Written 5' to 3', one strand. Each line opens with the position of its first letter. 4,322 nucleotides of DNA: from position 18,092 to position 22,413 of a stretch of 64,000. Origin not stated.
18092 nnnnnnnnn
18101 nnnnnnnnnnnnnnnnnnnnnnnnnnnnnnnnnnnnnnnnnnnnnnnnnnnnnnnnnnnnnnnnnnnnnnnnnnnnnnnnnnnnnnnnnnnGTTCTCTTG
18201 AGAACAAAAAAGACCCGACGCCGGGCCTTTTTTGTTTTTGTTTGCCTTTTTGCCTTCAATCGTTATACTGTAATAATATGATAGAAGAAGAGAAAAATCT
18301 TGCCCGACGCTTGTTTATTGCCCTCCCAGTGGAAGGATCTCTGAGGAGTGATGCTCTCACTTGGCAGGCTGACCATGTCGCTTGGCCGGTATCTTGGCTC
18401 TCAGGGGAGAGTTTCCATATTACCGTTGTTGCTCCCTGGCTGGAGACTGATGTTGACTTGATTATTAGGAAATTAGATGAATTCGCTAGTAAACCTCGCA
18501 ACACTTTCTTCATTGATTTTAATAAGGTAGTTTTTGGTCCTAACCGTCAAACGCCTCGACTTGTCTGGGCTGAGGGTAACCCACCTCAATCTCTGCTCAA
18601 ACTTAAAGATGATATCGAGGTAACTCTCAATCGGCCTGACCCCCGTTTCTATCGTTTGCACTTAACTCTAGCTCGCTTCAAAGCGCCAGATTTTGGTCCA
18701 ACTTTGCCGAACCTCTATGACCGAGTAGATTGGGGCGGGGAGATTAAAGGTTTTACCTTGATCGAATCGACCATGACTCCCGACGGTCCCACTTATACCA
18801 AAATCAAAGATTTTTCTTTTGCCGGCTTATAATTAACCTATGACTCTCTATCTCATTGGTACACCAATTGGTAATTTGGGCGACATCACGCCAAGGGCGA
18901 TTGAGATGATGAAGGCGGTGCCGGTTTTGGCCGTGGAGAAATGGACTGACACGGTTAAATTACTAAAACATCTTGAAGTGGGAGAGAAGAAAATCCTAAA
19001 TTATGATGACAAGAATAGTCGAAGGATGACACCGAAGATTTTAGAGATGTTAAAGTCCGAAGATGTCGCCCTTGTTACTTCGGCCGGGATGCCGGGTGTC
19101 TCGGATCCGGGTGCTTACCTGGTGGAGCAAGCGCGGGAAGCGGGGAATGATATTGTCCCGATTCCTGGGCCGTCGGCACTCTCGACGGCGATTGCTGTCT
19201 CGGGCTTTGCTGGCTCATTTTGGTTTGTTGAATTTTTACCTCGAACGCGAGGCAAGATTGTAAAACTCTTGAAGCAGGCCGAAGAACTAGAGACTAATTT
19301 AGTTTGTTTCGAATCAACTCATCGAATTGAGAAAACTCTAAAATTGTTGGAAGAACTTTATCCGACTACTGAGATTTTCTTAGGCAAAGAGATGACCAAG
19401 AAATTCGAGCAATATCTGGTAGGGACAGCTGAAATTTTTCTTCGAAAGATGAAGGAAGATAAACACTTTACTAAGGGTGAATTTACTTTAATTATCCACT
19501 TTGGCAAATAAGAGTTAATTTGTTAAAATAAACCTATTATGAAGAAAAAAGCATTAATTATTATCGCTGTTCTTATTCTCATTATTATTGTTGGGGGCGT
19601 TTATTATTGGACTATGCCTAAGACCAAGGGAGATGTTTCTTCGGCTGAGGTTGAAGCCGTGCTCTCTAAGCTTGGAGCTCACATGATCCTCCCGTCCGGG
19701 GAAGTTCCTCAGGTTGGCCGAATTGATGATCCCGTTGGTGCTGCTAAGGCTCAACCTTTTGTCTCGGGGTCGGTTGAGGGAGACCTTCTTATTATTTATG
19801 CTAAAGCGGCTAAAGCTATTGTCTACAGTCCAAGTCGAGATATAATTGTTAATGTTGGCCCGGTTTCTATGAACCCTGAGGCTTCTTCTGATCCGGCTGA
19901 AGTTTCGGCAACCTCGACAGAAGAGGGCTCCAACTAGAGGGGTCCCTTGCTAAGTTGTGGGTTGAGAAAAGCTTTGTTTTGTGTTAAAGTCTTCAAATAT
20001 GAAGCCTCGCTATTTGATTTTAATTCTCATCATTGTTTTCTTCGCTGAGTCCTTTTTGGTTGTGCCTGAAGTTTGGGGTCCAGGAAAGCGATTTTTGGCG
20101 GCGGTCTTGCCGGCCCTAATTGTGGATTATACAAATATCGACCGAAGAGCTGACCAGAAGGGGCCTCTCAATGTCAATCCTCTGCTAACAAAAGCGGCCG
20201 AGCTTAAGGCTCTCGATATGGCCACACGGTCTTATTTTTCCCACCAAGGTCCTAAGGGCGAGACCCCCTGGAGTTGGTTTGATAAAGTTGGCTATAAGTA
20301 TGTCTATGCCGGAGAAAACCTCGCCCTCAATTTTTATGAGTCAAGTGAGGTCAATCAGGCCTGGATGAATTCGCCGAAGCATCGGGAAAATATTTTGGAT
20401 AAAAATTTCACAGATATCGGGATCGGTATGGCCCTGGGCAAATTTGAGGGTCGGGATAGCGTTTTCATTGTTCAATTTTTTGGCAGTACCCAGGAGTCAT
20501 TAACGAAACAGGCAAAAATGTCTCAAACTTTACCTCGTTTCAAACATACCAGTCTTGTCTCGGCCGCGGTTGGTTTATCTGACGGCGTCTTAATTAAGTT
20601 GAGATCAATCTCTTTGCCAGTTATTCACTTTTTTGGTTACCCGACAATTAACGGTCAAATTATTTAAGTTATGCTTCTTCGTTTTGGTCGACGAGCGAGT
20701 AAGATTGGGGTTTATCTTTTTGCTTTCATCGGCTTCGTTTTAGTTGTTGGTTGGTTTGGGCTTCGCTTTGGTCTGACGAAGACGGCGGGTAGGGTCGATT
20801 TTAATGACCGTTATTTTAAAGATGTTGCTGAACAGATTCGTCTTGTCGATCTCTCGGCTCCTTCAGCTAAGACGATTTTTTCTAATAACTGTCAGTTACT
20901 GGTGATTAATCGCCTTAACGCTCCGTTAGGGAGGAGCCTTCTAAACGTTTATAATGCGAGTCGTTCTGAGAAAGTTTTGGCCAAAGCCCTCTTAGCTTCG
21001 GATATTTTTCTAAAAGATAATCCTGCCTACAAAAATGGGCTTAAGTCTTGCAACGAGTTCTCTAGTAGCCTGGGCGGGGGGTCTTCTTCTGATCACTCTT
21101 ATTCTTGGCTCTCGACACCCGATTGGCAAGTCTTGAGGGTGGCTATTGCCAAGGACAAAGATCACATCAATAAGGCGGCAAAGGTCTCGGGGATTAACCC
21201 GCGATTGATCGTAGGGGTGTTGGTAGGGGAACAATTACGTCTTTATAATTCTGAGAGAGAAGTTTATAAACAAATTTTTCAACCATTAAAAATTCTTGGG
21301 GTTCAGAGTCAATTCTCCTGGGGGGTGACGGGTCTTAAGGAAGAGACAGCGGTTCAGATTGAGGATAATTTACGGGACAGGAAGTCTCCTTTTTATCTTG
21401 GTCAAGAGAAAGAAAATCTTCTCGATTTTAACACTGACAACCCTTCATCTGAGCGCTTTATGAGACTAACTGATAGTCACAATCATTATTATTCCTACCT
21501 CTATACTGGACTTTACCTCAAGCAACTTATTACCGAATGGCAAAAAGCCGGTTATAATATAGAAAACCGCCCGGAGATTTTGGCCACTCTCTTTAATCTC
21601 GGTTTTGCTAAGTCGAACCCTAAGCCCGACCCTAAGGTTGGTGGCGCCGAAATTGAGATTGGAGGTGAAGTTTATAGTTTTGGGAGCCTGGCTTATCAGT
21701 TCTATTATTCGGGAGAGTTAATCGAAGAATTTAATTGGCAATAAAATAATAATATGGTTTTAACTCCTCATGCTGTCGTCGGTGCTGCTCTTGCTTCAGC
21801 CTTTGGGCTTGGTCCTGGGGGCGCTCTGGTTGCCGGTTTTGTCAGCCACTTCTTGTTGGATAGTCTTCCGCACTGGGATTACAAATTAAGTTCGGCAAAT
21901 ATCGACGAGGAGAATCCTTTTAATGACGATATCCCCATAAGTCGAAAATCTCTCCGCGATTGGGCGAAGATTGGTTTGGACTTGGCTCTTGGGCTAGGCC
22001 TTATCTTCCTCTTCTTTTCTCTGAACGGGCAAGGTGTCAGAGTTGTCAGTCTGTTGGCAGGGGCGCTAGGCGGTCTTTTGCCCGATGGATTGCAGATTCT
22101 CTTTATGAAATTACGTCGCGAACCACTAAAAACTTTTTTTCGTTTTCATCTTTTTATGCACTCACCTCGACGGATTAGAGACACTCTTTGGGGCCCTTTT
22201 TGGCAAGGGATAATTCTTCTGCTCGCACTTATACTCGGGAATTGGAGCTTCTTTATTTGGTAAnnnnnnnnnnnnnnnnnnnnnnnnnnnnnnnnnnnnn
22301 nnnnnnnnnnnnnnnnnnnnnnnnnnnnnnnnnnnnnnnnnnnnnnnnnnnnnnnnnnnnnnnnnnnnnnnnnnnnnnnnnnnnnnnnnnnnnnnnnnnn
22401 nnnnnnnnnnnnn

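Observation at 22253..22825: Protein composed of about 20 tandem heptapeptide repeats (G-D/N-V/I-S/T-x-I/L-x)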

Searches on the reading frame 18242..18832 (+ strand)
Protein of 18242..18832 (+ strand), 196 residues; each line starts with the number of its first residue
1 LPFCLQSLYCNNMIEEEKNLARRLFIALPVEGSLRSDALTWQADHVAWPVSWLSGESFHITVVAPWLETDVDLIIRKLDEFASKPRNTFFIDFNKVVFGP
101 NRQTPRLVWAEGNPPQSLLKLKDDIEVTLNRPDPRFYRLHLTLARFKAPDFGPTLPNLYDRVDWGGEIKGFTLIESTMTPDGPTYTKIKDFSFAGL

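Call 32: search_protein_families(library=pfam, proteins=[window:18242-18832:+], max_evalue=0.00001)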
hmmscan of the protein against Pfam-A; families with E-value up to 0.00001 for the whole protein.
window:18242-18832:+ (196 aa): 1 family
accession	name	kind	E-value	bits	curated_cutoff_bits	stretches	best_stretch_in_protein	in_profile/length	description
PF02834.22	LigT_PEase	-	3.7e-08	33.9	23.3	0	116-185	9-87/87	LigT like Phosphoesterase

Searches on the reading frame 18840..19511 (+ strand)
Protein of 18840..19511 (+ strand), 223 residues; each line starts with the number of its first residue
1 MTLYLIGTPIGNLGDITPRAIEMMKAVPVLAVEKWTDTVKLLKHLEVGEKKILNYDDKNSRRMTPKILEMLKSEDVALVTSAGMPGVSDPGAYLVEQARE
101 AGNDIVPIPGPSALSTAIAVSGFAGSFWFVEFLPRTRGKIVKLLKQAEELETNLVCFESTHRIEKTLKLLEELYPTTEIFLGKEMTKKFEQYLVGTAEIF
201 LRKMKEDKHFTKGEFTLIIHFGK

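Call 32: search_protein_families(library=pfam, proteins=[window:18840-19511:+], max_evalue=0.00001)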
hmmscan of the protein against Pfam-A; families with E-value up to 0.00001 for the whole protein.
window:18840-19511:+ (223 aa): 1 family
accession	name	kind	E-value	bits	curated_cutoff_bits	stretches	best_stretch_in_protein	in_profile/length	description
PF00590.25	TP_methylase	-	6.9e-28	98.5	27.8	1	2-198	1-209/212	Tetrapyrrole (Corrin/Porphyrin) Methylases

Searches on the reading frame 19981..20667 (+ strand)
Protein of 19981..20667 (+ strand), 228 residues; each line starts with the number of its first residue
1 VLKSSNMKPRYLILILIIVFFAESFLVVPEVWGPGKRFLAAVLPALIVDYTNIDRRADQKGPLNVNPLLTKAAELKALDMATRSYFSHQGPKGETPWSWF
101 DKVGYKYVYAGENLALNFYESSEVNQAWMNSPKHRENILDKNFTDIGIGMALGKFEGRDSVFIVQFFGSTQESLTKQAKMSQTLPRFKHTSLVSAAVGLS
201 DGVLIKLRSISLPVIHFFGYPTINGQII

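Call 32: search_protein_families(library=pfam, proteins=[window:19981-20667:+], max_evalue=0.00001)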
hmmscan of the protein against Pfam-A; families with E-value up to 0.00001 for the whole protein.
window:19981-20667:+ (228 aa): 1 family
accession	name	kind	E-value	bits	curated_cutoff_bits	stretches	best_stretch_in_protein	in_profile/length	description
PF00188.32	CAP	-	3.2e-15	57.4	21.1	1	48-161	1-111/117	Cysteine-rich secretory protein family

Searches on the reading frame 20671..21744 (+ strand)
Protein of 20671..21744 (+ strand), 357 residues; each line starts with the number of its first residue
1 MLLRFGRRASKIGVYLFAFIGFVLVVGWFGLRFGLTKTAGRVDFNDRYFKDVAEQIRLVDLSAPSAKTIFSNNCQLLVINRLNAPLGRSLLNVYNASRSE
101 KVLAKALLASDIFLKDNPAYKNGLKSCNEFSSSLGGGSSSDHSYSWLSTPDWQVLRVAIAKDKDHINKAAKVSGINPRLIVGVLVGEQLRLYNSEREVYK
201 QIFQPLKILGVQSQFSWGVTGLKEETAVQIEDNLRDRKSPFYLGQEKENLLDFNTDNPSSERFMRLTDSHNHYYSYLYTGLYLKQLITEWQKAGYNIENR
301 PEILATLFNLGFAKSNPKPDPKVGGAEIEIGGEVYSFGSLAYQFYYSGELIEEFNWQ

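Call 32: search_protein_families(library=pfam, proteins=[window:20671-21744:+], max_evalue=0.00001)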
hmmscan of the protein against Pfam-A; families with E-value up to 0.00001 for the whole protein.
window:20671-21744:+ (357 aa): 0 families

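Call 59: search_protein_families(library=pfam, proteins=[window:20671-21744:+], max_evalue=0.1)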
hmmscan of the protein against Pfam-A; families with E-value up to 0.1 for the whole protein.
window:20671-21744:+ (357 aa): 1 family
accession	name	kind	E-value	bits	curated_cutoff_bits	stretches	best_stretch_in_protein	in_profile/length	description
PF07182.16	DUF1402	-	0.0048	16.5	27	0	275-315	221-262/300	Protein of unknown function (DUF1402)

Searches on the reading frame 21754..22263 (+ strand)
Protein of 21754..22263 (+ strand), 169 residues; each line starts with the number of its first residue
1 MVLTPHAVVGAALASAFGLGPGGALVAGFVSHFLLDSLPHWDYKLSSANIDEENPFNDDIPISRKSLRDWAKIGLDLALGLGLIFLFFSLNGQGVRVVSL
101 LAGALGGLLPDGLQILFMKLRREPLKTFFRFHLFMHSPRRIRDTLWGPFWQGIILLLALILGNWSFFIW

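Call 32: search_protein_families(library=pfam, proteins=[window:21754-22263:+], max_evalue=0.00001)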
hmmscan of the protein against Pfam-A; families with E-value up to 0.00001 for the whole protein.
window:21754-22263:+ (169 aa): 0 families

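Call 59: search_protein_families(library=pfam, proteins=[window:21754-22263:+], max_evalue=0.1)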
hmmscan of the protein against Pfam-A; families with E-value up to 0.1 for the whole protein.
window:21754-22263:+ (169 aa): 1 family
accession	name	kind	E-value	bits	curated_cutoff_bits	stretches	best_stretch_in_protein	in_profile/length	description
PF04307.19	YdjM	-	0.08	12.9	29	0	78-123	8-52/176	YdjM inner membrane protein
